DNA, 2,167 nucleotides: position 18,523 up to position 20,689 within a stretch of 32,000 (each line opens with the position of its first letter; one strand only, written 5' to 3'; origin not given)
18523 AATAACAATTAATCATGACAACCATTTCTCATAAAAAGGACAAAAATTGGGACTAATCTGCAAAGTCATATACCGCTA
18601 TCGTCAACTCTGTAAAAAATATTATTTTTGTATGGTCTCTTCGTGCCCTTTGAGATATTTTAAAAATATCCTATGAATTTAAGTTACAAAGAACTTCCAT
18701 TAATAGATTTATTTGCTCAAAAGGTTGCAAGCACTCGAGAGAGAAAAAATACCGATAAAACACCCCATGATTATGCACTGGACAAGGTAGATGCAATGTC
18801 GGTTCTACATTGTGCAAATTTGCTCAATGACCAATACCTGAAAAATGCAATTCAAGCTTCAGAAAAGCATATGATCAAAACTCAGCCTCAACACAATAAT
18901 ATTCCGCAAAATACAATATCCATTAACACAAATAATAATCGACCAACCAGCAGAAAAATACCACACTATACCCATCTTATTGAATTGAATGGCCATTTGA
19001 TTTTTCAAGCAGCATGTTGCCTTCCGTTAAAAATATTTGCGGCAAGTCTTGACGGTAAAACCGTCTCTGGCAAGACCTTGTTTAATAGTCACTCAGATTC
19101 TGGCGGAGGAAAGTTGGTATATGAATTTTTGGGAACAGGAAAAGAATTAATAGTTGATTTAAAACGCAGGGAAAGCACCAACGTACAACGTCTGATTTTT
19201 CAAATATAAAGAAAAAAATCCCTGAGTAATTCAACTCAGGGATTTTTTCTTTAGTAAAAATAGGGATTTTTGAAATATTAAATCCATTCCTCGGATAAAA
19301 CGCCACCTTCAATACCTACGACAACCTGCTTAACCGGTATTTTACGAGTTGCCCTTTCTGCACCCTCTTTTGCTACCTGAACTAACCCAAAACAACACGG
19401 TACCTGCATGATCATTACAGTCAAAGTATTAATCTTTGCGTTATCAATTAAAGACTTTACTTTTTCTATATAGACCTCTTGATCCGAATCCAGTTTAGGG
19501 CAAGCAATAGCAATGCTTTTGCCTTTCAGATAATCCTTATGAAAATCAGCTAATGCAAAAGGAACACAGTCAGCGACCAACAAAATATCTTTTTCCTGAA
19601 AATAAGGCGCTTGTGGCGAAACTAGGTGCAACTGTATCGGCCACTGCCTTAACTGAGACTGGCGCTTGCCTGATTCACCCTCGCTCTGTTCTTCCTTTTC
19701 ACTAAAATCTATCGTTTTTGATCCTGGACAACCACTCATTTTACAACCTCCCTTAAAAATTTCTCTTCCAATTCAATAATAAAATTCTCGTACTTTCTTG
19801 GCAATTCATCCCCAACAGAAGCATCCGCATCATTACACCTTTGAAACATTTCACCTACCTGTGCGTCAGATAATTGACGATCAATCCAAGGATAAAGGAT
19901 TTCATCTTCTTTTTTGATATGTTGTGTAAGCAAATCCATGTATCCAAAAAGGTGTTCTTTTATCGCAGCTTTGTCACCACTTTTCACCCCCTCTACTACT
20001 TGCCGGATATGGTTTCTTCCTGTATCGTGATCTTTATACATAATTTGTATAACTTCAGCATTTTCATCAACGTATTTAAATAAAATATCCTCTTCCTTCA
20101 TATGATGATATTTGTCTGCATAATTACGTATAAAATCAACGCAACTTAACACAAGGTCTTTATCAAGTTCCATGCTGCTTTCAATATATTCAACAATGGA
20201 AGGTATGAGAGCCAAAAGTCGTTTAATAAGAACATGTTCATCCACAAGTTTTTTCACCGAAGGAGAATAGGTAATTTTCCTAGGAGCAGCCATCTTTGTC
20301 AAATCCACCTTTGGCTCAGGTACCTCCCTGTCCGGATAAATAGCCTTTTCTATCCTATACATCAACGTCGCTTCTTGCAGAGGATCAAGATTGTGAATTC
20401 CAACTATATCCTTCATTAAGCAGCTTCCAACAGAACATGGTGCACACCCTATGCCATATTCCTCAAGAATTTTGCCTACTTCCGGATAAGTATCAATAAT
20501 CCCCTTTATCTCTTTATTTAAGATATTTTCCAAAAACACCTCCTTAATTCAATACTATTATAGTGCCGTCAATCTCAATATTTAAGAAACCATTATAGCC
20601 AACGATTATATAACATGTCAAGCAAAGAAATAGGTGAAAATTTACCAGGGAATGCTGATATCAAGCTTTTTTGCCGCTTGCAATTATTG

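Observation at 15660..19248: Terminator-insulated, very AT-rich orphan cassette: 839-aa helical protein plus 178-aa partner, no recognisable domains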

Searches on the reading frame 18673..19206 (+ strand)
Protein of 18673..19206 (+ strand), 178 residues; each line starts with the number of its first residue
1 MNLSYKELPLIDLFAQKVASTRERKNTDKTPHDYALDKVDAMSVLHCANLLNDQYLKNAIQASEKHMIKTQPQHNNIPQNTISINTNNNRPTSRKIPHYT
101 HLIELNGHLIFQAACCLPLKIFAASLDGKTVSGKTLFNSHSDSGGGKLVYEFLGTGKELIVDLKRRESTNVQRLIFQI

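Call 7: search_protein_families(library=pfam, proteins=[window:18673-19206:+], max_evalue=1)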
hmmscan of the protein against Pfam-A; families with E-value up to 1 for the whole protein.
window:18673-19206:+ (178 aa): 0 families

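Call 8: search_protein_families(library=padloc, proteins=[window:18673-19206:+], max_evalue=1)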
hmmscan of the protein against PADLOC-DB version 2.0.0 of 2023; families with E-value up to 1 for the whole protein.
window:18673-19206:+ (178 aa): 0 families

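Call 9: search_protein_families(library=ncbifam, proteins=[window:18673-19206:+], max_evalue=1)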
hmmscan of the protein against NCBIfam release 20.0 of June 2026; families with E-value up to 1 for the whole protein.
window:18673-19206:+ (178 aa): 0 families

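Call 11: find_homologous_proteins(query=window:18673-19206:+)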
Query window:18673-19206:+ (178 aa): 149 proteins with E <= 0.001 among 184 candidates; the best 120 are listed.
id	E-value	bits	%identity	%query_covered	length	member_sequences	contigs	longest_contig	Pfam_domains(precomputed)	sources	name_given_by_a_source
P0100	4.7e-107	373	94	100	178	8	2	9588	-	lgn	-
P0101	1.2e-97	342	88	100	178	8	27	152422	-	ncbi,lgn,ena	-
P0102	3.7e-60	220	62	94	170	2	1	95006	-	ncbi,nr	ncbi:MAG: hypothetical protein FJ264_04525 [Planctomycetes bacterium]|nr:hypothetical protein [Planc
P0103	2.3e-45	172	50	99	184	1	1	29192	-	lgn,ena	-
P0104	2.7e-45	172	52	99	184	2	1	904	-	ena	-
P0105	1.1e-44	170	51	99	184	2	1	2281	-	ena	-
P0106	1.1e-44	170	51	99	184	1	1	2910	-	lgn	-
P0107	1.3e-44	170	51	99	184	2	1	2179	-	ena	-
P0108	2.7e-44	169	51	99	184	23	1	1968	-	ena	-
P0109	3.9e-44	168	50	99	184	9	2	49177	-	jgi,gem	-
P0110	4.8e-44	168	51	99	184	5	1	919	-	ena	-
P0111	6.2e-44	167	48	99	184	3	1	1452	-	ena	-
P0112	9.6e-44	167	48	99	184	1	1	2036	-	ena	-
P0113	1.3e-43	166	50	99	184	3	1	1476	-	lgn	-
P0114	1.7e-43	166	49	99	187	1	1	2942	-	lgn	-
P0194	1.2e-37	147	45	99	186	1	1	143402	-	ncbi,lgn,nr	ncbi:MAG: hypothetical protein MRJ65_16650 [Candidatus Brocadiaceae bacterium]|nr:hypothetical prote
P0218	8.3e-36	141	44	100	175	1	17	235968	-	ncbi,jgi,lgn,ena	-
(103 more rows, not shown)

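Call 36: search_solved_structures(query=A2, max_evalue=10)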
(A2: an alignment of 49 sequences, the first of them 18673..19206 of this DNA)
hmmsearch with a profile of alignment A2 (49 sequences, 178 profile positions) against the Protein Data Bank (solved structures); distinct sequences matched with E-value up to 10: 2.
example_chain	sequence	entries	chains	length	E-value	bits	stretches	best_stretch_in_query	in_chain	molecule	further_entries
9gdo_E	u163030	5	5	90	0.2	14.6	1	18-73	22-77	DNA-directed RNA polymerase subunit omega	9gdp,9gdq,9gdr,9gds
8xvr_A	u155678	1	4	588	3.2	10.7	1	18-73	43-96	Glycoside hydrolase family 68 protein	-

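Call 39: predict_structure(alignment_id=A2)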
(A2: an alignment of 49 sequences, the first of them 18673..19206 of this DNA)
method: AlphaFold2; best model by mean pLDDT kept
length: 178 residues; sequences in the alignment: 49
mean_pLDDT: 85.0   pTM: 0.81
mean pLDDT of the five models: 85.0, 84.1, 83.9, 82.5, 75.0
residues with pLDDT >= 90: 114; 70-90: 31; 50-70: 13; < 50: 20
segments of 3 or more residues with pLDDT < 50: 74-91
pLDDT, mean of each block of 10 residues (from residue 1): 81 88 65 91 95 89 93 47 41 78 95 96 97 97 94 97 92 97
secondary structure, 60 per line:
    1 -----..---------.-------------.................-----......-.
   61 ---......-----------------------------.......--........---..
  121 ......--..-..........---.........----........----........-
elements in order: H31-47 H53-58 E64-69 E99-105 E108-115 E119-126 E132-141 E145-153 E158-165 E170-177
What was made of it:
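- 18892..18945 (+): N/Q/T-rich variable linker of the small protein (residues 74-91). pLDDT below 50 (call 39).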

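Call 43: fold_search(model_id=the predicted structure, library=pdb)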
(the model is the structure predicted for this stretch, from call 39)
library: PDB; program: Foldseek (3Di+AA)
matches with E <= 10: 974; with E <= 0.001: 0
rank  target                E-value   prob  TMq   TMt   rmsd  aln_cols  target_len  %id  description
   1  6t3y_B                6.7e-02  0.97  0.32  0.30   3.7        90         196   10  Improved High Resolution Structure of MHC Class II complex (released 2020-11-25)
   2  7pcf_E                7.5e-02  0.30  0.25  0.16  14.6       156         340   12  Human methemoglobin bound to Staphylococcus aureus hemophore IsdB (released 2022-04-13)
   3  6zwa_B                7.9e-02  0.89  0.29  0.27   3.8        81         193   10  CLIP peptide bound to chicken MHC class II molecule (BL-2) from B19 haplotype (released 2021-08-11)
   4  8ral_B                7.9e-02  0.87  0.30  0.31   4.8        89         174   10  CL3E peptide bound to the I-Ab murine MHC class II receptor (released 2024-11-06)
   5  6v7z_D                7.9e-02  0.54  0.26  0.40  11.6        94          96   11  Human CD1d presenting alpha-Galactosylceramide in complex with VHH nanobody 1D22 (released 2020-09-16)
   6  3tlr_A                8.8e-02  0.87  0.32  0.50   5.1        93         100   16  Crystal Structure of the tetrameric Beta-2 microglobulin DIMC20 mutant (released 2012-09-05)
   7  9s4f_D                8.8e-02  0.80  0.29  0.32   4.5        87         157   13  Human carboxyhemoglobin bound to Staphylococcus aureus IsdH-N2N3 - 2IsdH:Hbdim complex - 3DVA component 4 right tail (released 2025-11-12)
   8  2fik_B                9.9e-02  0.85  0.29  0.47   6.0        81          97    7  Structure of a microbial glycosphingolipid bound to mouse CD1d (released 2006-03-21)
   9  6k7u                  1.2e-01  0.85  0.31  0.50   5.2        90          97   13  Crystal structure of beta-2 microglobulin (beta2m) of Bat (Pteropus Alecto) (released 2019-09-18)
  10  4ra3_C                1.2e-01  0.85  0.31  0.50   5.2        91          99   14  Crystal structure of dimeric S33C beta-2 microglobulin mutant in complex with Thioflavin (ThT) at 2.8 Angstrom resolut (released 2015-09-09)
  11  1u58_B                1.2e-01  0.80  0.29  0.47   5.5        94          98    8  Crystal structure of the murine cytomegalovirus MHC-I homolog m144 (released 2005-07-19)
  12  9s3p_F                1.3e-01  0.63  0.28  0.17   4.8        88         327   11  Human carboxyhemoglobin bound to Staphylococcus aureus IsdH-N2N3 - 3IsdH(alpha2beta):Hbtet complex (released 2025-11-12)
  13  3rtl_A                1.3e-01  0.33  0.23  0.32   6.1        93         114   15  Staphylococcus aureus heme-bound IsdB-N2 (released 2011-05-18)
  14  6v0y_A                1.4e-01  0.54  0.30  0.30  15.1       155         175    8  immune receptor complex (released 2020-11-25)
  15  4p2o_B                1.5e-01  0.96  0.35  0.35   4.1        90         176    6  Crystal structure of the 2B4 TCR in complex with 2A/I-Ek (released 2014-05-21)
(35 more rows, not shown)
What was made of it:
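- Closest known: Ig-like beta-sandwich domains. Same: The best Foldseek hits are MHC, beta-2-microglobulin and IsdB/IsdH NEAT domains (call 43).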

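Call 49: search_protein_families(library=pfam, alignment_id=A2, max_evalue=1)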
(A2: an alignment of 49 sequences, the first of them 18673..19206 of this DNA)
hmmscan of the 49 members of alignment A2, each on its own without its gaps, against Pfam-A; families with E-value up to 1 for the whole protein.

A. member 1, window:18673-19206:+ (178 aa): 0 families

B. families by the number of members that match (of 49 scanned): 17 families
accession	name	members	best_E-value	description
PF15328.11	GCOM2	9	0.0041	Putative GRINL1B complex locus protein 2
PF04458.17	DUF505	2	0.075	Protein of unknown function (DUF505)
PF12618.13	PHF20_AT-hook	1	0.0028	PHD finger protein 20, AT-hook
PF12836.13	HHH_3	1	0.0078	Helix-hairpin-helix motif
PF02649.19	GCHY-1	1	0.02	Type I GTP cyclohydrolase folE2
PF17071.10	Capsid_VP7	1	0.033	Outer capsid protein VP7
PF08673.15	RsbU_N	1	0.034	Phosphoserine phosphatase RsbU, N-terminal domain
PF24062.1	DUF7362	1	0.043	Domain of unknown function (DUF7362)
PF00908.23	dTDP_sugar_isom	1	0.071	dTDP-4-dehydrorhamnose 3,5-epimerase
PF10487.15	Nup188_N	1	0.073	Nucleoporin Nup188, N-terminal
PF14747.11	DUF4473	1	0.1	Domain of unknown function (DUF4473)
PF17414.8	MatP_C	1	0.1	MatP C-terminal ribbon-helix-helix domain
PF06835.18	LptC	1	0.12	Lipopolysaccharide-assembly, LptC-related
PF16347.10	SGSH_C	1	0.15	N-sulphoglucosamine sulphohydrolase, C-terminal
PF11017.14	DUF2855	1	0.18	Protein of unknown function (DUF2855)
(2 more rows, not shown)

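Call 53: find_encoding_contigs(protein=P0218, flank=8000, max_places=2)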
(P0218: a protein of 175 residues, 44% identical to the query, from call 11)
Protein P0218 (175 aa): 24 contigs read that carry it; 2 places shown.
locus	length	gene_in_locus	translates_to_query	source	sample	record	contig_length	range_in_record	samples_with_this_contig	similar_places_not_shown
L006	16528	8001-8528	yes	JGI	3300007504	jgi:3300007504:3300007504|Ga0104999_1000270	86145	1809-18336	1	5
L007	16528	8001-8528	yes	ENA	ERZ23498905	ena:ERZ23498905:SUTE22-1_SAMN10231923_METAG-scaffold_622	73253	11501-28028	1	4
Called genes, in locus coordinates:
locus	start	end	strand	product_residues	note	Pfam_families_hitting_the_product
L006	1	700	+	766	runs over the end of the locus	PF01590:GAF, PF13185:GAF_2, PF01590:GAF, PF13185:GAF_2, PF13492:GAF_3, PF00989:PAS, PF08448:PAS_4, PF13426:PAS_9, +3 more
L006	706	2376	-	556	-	PF00072:Response_reg, PF01590:GAF, PF13185:GAF_2, PF13492:GAF_3 (weak), PF00512:HisKA, PF02518:HATPase_c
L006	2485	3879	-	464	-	-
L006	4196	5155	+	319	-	PF00890:FAD_binding_2 (faint), PF03486:HI0933_like (faint), PF07992:Pyr_redox_2, PF13738:Pyr_redox_3, PF00070:Pyr_redox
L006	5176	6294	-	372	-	PF01546:Peptidase_M20, PF07687:M20_dimer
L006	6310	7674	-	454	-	-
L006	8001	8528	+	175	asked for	-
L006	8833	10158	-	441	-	PF11700:ATG22, PF07690:MFS_1, PF11700:ATG22, PF07690:MFS_1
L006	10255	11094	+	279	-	PF01209:Ubie_methyltran, PF05401:NodS (weak), PF13489:Methyltransf_23, PF02353:CMAS (weak), PF08241:Methyltransf_11, PF08242:Methyltransf_12, PF13649:Methyltransf_25, PF13847:Methyltransf_31, +1 more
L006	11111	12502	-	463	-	-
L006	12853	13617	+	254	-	PF00027:cNMP_binding, PF00498:FHA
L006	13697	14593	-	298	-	PF17827:PrmC_N, PF05175:MTS, PF01170:UPF0020, PF06325:PrmA, PF13847:Methyltransf_31, PF08241:Methyltransf_11, PF08242:Methyltransf_12, PF13649:Methyltransf_25, +7 more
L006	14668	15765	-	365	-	PF03462:PCRF, PF00472:RF-1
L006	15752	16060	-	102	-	PF01197:Ribosomal_L31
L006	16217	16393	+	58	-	-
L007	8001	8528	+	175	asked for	-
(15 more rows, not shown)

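Call 54: find_encoding_contigs(protein=P0194, flank=8000, max_places=2)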
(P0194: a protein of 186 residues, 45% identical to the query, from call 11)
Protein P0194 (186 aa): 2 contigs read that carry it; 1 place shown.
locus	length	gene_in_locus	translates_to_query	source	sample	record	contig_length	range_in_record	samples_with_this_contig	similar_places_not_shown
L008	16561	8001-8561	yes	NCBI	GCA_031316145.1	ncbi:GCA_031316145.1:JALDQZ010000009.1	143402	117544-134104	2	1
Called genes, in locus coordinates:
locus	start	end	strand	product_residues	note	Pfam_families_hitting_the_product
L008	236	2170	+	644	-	PF00330:Aconitase, PF00694:Aconitase_C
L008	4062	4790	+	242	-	PF07603:Lcl_C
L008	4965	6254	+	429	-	PF03952:Enolase_N, PF00113:Enolase_C, PF13378:MR_MLE_C (weak)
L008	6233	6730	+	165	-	PF04999:FtsL (faint), PF04977:DivIC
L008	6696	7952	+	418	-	PF00171:Aldedh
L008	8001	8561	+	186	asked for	-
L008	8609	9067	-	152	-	PF27217:AF_0155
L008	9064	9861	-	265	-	PF01814:Hemerythrin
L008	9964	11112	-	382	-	PF03562:MltA, PF06725:3D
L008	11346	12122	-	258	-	PF01209:Ubie_methyltran, PF13489:Methyltransf_23, PF08241:Methyltransf_11, PF08242:Methyltransf_12, PF13649:Methyltransf_25, PF13847:Methyltransf_31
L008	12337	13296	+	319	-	PF01351:RNase_HII (faint)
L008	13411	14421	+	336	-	PF01118:Semialdhyde_dh, PF02774:Semialdhyde_dhC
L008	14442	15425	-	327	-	PF00574:CLP_protease (faint), PF01972:SDH_protease (weak), PF25145:NfeD1b_N, PF01343:Peptidase_S49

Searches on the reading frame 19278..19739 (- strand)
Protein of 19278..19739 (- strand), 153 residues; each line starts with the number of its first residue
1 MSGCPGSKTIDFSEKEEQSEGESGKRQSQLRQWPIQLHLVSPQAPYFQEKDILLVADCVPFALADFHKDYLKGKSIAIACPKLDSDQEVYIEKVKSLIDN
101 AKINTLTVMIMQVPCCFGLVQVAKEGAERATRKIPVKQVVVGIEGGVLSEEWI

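Call 76: search_protein_families(library=pfam, proteins=[window:19278-19739:-], max_evalue=0.01)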
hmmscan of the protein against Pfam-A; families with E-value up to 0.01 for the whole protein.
window:19278-19739:- (153 aa): 0 families

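Call 77: search_protein_families(library=ncbifam, proteins=[window:19278-19739:-], max_evalue=0.01)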
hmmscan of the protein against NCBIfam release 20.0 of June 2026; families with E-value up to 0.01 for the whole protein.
window:19278-19739:- (153 aa): 0 families

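Call 93: search_solved_structures(query=window:19278-19736:-, max_evalue=1)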
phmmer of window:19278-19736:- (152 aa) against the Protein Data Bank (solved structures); distinct sequences matched with E-value up to 1: 0.

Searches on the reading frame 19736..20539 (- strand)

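Call 76: search_protein_families(library=pfam, proteins=[window:19736-20539:-], max_evalue=0.01)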
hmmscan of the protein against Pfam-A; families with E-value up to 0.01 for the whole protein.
window:19736-20539:- (267 aa): 1 family
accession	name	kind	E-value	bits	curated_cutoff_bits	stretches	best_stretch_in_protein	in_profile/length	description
PF01814.28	Hemerythrin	-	1.2e-17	65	25.3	1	95-219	3-127/127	Hemerythrin HHE cation binding domain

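Call 77: search_protein_families(library=ncbifam, proteins=[window:19736-20539:-], max_evalue=0.01)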
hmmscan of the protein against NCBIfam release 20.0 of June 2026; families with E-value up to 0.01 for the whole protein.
window:19736-20539:- (267 aa): 4 families
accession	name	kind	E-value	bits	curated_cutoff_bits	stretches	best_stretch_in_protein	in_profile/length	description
TIGR02481.1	hemeryth_dom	domain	3.6e-06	27.1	51.75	1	106-218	18-125/126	hemerythrin domain-containing protein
TIGR03652.1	FeS_repair_RIC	equivalog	3.8e-06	26.8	204.7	0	190-245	108-166/216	iron-sulfur cluster repair di-iron protein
NF008221.0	PRK10992.1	equivalog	0.00062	19.3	254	0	193-224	115-146/220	iron-sulfur cluster repair protein YtfE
TIGR03980.1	prismane_assoc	subfamily_domain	0.00079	19.4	44.95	1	11-37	7-33/58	hybrid cluster protein-associated redox disulfide domain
